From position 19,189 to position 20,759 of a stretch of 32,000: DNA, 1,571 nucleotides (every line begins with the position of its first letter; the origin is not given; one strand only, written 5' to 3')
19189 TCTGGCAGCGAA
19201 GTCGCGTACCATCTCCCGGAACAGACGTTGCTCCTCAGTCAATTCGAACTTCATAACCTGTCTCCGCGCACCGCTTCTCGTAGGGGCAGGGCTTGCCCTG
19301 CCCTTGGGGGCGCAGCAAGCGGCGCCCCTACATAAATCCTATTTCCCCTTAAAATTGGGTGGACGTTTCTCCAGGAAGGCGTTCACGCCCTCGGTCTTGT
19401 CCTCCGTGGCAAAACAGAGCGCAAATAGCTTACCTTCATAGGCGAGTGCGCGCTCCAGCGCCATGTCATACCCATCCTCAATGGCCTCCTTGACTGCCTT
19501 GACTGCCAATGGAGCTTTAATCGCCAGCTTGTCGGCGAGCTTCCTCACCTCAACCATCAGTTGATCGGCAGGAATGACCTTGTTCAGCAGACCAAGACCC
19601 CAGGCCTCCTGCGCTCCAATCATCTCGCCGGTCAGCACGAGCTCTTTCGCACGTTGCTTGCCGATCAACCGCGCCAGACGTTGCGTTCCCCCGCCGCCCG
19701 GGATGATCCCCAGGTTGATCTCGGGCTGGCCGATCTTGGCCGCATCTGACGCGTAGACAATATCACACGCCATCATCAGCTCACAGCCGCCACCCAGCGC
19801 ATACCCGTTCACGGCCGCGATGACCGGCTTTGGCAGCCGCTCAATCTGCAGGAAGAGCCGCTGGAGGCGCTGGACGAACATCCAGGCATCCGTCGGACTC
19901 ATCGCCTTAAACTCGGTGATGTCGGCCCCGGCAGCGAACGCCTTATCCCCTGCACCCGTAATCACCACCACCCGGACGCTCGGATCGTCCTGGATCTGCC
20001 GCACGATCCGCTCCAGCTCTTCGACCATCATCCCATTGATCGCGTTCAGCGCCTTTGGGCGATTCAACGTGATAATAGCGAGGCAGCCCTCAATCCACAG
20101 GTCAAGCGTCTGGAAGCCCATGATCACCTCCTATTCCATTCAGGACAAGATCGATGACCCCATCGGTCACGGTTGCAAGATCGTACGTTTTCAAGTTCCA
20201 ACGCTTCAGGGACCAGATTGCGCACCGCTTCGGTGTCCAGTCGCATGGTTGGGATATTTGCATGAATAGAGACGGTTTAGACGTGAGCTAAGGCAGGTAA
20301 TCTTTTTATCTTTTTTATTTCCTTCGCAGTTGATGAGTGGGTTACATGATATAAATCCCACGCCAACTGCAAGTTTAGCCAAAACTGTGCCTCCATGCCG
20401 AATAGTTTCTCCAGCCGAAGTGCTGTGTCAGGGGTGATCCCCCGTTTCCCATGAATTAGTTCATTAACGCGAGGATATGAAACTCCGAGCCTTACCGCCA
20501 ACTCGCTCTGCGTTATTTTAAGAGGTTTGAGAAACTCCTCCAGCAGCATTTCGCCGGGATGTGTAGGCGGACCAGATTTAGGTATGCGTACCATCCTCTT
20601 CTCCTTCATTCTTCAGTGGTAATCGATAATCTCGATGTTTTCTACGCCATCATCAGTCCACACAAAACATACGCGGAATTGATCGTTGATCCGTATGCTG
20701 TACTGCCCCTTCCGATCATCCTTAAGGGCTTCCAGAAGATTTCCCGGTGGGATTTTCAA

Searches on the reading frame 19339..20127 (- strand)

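Call 70: search_protein_families(library=pfam, proteins=[window:19339-20127:-], max_evalue=0.001)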
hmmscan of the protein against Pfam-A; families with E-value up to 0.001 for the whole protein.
window:19339-20127:- (262 aa): 2 families
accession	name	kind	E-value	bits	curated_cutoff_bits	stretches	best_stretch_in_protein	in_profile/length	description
PF00378.25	ECH_1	-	1.2e-80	270.9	27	1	15-261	5-250/251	Enoyl-CoA hydratase/isomerase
PF16113.10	ECH_2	-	3.1e-47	162.1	27.2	2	17-191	2-178/335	Enoyl-CoA hydratase/isomerase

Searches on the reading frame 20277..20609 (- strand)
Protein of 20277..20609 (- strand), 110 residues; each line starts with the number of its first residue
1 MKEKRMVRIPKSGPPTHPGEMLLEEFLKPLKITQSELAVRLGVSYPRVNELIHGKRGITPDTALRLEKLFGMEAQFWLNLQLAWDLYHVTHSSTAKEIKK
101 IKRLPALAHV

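Call 70: search_protein_families(library=pfam, proteins=[window:20277-20609:-], max_evalue=0.001)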
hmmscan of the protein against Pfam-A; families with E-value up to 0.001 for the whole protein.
window:20277-20609:- (110 aa): 2 families
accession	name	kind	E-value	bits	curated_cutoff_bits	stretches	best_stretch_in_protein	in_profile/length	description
PF01381.28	HTH_3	-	1.7e-10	41.2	23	1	23-74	1-52/55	Helix-turn-helix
PF15943.11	YdaS_toxin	-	1.7e-05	25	30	1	34-69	11-46/65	Bacterial toxin YdaS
